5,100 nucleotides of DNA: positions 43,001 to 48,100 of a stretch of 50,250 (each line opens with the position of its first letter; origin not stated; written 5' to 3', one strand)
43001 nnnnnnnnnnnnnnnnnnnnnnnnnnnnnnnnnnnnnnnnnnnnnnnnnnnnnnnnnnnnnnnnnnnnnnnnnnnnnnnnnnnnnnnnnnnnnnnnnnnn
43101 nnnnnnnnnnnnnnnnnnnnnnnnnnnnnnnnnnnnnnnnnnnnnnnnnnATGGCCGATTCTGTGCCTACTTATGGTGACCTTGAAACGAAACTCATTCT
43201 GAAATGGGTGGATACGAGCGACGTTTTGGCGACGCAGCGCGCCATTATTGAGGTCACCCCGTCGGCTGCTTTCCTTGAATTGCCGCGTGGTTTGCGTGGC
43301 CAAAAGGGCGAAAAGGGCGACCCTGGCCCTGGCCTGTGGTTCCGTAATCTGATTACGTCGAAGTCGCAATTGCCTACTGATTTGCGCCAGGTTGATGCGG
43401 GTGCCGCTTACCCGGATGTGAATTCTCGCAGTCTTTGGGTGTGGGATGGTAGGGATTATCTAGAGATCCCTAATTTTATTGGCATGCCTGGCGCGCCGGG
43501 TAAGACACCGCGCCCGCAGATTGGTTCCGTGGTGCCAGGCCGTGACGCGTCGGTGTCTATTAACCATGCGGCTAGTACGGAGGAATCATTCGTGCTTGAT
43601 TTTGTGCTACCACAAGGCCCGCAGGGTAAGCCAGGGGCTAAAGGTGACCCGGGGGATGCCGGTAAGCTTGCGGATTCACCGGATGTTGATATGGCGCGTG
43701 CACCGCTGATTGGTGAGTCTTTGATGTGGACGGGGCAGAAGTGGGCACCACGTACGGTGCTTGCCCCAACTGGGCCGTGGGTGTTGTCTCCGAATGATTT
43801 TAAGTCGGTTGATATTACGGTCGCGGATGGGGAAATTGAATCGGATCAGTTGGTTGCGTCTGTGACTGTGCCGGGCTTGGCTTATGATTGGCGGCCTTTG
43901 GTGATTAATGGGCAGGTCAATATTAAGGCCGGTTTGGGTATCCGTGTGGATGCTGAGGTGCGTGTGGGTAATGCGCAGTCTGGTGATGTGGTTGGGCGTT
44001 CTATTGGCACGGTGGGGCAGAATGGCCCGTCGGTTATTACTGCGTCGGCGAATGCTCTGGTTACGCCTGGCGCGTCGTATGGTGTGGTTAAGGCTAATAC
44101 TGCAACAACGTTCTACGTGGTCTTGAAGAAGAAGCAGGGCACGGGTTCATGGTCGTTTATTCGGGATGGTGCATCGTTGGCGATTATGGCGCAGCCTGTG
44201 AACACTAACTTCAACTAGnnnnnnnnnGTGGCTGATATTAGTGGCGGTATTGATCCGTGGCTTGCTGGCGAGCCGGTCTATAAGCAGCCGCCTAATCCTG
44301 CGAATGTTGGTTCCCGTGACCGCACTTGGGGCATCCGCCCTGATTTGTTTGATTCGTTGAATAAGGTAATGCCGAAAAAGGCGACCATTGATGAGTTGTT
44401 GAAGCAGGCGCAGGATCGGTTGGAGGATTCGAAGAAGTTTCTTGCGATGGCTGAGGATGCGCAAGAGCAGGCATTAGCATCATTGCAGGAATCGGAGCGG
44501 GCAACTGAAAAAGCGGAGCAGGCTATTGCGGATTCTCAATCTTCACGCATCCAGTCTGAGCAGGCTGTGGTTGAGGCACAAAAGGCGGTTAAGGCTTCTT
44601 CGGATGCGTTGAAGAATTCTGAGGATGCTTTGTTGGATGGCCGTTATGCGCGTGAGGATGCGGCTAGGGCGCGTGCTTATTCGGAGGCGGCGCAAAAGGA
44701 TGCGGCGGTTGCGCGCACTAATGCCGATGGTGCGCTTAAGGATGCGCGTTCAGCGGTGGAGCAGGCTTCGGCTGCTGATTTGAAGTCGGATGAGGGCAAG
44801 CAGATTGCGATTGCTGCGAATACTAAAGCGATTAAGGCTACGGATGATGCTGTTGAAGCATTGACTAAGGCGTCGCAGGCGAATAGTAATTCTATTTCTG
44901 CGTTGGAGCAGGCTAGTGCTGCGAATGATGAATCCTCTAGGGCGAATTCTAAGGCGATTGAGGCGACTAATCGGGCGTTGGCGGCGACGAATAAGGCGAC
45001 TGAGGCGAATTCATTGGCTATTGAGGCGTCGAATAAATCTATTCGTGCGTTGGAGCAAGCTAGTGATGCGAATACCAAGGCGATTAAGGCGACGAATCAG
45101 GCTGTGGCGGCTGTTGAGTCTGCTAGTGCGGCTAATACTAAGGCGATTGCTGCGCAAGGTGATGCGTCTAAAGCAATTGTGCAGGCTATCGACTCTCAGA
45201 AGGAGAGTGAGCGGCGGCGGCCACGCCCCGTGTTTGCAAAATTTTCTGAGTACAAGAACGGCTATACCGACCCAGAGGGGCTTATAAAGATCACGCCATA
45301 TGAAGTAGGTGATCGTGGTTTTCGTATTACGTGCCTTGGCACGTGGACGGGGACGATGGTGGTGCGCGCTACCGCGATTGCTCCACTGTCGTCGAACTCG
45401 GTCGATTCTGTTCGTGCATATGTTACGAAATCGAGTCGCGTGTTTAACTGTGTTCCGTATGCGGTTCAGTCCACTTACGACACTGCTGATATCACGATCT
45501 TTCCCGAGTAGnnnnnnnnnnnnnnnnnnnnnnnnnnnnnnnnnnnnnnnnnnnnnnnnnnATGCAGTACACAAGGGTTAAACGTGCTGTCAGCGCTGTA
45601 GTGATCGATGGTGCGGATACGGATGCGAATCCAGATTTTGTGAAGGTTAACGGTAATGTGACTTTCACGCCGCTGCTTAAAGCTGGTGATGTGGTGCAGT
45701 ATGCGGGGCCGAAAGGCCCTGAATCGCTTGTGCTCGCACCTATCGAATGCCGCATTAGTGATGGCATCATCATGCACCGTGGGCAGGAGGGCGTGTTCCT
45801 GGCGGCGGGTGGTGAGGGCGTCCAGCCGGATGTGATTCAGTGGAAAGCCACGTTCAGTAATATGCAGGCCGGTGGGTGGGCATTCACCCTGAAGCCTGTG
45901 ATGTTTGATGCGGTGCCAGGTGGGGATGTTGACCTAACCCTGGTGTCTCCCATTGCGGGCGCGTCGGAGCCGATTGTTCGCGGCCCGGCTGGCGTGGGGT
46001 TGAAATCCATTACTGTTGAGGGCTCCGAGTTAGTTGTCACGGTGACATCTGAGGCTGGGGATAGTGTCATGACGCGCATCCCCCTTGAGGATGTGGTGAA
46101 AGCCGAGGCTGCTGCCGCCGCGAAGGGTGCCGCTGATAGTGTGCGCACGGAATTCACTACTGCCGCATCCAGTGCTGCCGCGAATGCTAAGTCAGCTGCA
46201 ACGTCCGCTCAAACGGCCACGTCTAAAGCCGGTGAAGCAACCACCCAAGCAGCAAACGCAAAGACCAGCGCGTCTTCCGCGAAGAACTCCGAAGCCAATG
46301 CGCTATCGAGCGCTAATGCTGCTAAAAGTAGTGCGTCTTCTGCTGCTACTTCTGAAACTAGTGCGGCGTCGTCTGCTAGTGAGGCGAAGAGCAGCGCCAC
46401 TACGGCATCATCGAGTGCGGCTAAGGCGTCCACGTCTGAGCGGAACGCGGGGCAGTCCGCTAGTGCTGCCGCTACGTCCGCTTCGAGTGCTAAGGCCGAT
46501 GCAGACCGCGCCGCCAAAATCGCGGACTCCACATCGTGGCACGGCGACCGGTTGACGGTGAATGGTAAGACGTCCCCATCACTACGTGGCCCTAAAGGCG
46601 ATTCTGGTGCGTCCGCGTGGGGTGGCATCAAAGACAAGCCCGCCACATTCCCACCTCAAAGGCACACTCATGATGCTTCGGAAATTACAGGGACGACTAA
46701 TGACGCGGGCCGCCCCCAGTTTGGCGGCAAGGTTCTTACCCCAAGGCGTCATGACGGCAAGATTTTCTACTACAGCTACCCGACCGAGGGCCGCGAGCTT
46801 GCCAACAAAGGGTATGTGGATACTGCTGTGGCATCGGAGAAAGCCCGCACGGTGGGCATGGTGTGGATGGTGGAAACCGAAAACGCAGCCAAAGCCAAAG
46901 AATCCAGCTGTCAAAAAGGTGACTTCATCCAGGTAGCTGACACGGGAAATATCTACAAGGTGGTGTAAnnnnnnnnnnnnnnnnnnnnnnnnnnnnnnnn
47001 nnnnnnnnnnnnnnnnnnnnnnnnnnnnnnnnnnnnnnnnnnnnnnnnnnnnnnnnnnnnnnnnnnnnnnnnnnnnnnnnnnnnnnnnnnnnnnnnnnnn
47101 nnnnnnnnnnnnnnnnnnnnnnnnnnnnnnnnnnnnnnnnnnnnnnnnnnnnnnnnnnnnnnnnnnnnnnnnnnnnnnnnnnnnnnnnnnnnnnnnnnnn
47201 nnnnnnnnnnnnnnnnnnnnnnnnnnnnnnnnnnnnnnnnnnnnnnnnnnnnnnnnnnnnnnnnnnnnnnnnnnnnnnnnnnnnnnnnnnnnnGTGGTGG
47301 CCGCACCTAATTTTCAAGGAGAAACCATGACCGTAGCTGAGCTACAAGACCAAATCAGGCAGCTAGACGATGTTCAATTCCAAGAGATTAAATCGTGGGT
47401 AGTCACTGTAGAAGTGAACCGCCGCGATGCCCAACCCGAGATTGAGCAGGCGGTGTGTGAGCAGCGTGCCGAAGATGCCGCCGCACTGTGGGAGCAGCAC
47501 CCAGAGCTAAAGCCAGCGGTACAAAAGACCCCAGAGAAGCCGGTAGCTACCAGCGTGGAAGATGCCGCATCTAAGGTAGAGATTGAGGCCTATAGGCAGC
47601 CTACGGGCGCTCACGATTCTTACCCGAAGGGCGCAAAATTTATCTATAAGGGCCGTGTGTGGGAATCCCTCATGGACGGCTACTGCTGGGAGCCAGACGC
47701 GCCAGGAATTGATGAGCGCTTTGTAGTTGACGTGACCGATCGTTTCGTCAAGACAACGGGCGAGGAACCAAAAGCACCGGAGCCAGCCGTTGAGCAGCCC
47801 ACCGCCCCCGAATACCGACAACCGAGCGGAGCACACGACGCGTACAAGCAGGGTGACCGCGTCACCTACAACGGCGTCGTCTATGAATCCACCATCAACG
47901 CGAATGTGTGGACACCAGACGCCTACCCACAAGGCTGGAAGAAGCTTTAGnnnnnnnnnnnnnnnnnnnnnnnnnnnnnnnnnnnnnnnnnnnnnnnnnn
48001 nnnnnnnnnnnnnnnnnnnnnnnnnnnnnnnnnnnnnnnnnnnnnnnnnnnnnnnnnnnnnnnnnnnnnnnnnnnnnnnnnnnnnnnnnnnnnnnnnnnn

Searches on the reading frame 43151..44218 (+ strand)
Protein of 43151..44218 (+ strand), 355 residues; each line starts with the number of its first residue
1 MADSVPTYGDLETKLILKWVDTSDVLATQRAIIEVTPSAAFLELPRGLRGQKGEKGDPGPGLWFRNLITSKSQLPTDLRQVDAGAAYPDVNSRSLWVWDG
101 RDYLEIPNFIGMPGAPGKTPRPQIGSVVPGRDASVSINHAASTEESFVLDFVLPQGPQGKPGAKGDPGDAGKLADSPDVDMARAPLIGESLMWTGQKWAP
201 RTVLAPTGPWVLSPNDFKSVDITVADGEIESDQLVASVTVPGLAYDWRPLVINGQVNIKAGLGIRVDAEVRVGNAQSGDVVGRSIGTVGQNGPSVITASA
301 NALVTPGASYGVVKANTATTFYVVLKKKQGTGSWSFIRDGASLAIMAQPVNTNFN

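Call 9: search_protein_families(library=phrogs, proteins=[window:43151-44218:+], max_evalue=0.001)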
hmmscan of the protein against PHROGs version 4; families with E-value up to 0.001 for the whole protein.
window:43151-44218:+ (355 aa): 13 families
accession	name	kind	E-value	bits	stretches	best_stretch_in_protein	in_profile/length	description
phrog_4120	-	tail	4.9e-82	276.8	1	4-351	4-359/360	minor tail protein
phrog_1565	-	tail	1.3e-27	97.4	1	48-350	69-373/375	minor tail protein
phrog_732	-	tail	7.5e-15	56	1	163-338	103-270/283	minor tail protein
phrog_3904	-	tail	7.8e-11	42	1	45-172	703-808/1086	tail fiber protein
phrog_21765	-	unknown function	1.3e-10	41.9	1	49-168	123-231/422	-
phrog_1736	-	tail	1.7e-10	41.2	1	48-295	52-291/457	minor tail protein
phrog_32311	-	unknown function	1.7e-05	24.8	0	114-175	217-278/577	-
phrog_19576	-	unknown function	3.1e-05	24.5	0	10-60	6-54/171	-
phrog_819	-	tail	3.6e-05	23.1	1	45-117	575-636/1024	tail protein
phrog_8780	-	tail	6.5e-05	22.3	1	53-131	38-116/755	minor tail protein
phrog_35286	-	unknown function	7.5e-05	22.3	0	46-118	157-224/750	-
phrog_4978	-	tail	0.00011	22.1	0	38-123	693-781/797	tail protein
phrog_37283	-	unknown function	0.0002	21.6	1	111-175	172-239/386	-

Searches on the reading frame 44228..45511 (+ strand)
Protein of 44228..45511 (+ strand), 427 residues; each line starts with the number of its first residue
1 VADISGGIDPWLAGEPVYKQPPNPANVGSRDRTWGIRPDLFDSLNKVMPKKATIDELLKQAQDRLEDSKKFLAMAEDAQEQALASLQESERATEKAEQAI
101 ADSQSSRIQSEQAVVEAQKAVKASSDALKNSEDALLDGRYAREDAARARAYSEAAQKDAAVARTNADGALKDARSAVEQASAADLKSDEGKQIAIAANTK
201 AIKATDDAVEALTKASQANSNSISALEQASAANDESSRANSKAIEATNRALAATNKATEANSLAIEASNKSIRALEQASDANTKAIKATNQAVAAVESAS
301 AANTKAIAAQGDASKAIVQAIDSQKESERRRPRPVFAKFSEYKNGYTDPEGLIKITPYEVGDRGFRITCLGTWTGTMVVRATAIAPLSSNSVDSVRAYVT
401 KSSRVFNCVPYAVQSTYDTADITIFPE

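Call 9: search_protein_families(library=phrogs, proteins=[window:44228-45511:+], max_evalue=0.001)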
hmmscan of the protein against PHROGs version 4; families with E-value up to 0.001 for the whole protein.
window:44228-45511:+ (427 aa): 1 family
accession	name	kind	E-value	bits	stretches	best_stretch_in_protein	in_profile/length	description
phrog_32829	-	tail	3e-05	23.3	0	192-320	135-263/840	tail fiber protein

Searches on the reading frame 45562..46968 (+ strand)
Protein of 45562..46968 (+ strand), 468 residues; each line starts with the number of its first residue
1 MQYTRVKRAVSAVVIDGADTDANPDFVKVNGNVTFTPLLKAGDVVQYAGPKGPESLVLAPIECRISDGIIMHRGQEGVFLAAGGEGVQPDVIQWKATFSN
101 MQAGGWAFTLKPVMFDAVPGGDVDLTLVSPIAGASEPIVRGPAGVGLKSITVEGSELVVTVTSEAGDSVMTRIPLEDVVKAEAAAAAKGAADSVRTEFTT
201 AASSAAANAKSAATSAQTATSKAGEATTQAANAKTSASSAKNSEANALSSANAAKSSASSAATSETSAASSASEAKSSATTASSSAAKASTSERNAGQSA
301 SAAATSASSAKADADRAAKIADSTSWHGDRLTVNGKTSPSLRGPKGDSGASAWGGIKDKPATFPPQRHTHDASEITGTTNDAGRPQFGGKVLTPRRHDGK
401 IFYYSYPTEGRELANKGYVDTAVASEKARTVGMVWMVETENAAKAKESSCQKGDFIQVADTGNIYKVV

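Call 9: search_protein_families(library=phrogs, proteins=[window:45562-46968:+], max_evalue=0.001)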
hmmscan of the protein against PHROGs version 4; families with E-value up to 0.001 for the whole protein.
window:45562-46968:+ (468 aa): 14 families
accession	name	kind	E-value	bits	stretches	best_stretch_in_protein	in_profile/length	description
phrog_3279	-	tail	1.2e-34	121.5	1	63-362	3-322/396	tail fiber protein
phrog_13980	-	tail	9.5e-15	55.4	1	181-418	184-393/756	tail fiber protein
phrog_11690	-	tail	1.6e-12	48.6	1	2-122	8-146/175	tail protein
phrog_10433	-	tail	1.2e-09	38.9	1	3-231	6-221/238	minor tail protein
phrog_8780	-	tail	1.7e-07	30.9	1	140-322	101-286/755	minor tail protein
phrog_8713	-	tail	3.8e-07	30.5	1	180-322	130-272/509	tail fiber protein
phrog_3299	-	unknown function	6e-07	28.3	1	181-335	299-464/1385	-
phrog_24369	-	tail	1.6e-05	23.7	1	180-322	51-194/1396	tail fiber protein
phrog_13481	-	tail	9.4e-05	22.5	1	176-326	156-299/596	tail fiber protein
phrog_1419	-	tail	0.00023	20.4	1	183-323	203-343/793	tail protein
phrog_32910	-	unknown function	0.00026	21.8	1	15-127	26-134/141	-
phrog_32072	-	tail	0.0003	20.3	1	181-323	264-398/894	tail protein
phrog_5413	-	tail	0.00076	19.7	1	349-382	125-158/334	minor tail protein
phrog_24159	-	tail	0.0009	18.5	0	177-321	124-262/972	tail fiber protein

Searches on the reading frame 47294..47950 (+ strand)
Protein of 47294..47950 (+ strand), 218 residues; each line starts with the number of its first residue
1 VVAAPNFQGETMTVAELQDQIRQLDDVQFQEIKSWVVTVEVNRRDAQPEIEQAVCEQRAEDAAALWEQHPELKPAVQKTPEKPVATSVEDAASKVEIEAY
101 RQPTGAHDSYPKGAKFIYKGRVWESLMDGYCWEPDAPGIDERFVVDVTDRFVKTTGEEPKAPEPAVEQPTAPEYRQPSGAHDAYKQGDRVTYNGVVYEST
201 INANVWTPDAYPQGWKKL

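Call 9: search_protein_families(library=phrogs, proteins=[window:47294-47950:+], max_evalue=0.001)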
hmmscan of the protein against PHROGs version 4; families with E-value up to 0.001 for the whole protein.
window:47294-47950:+ (218 aa): 2 families
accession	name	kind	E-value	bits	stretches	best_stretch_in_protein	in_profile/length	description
phrog_18593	-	unknown function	3.5e-30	106.5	1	12-218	1-188/188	-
phrog_30034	-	unknown function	2.1e-06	28.7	0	174-209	213-249/263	-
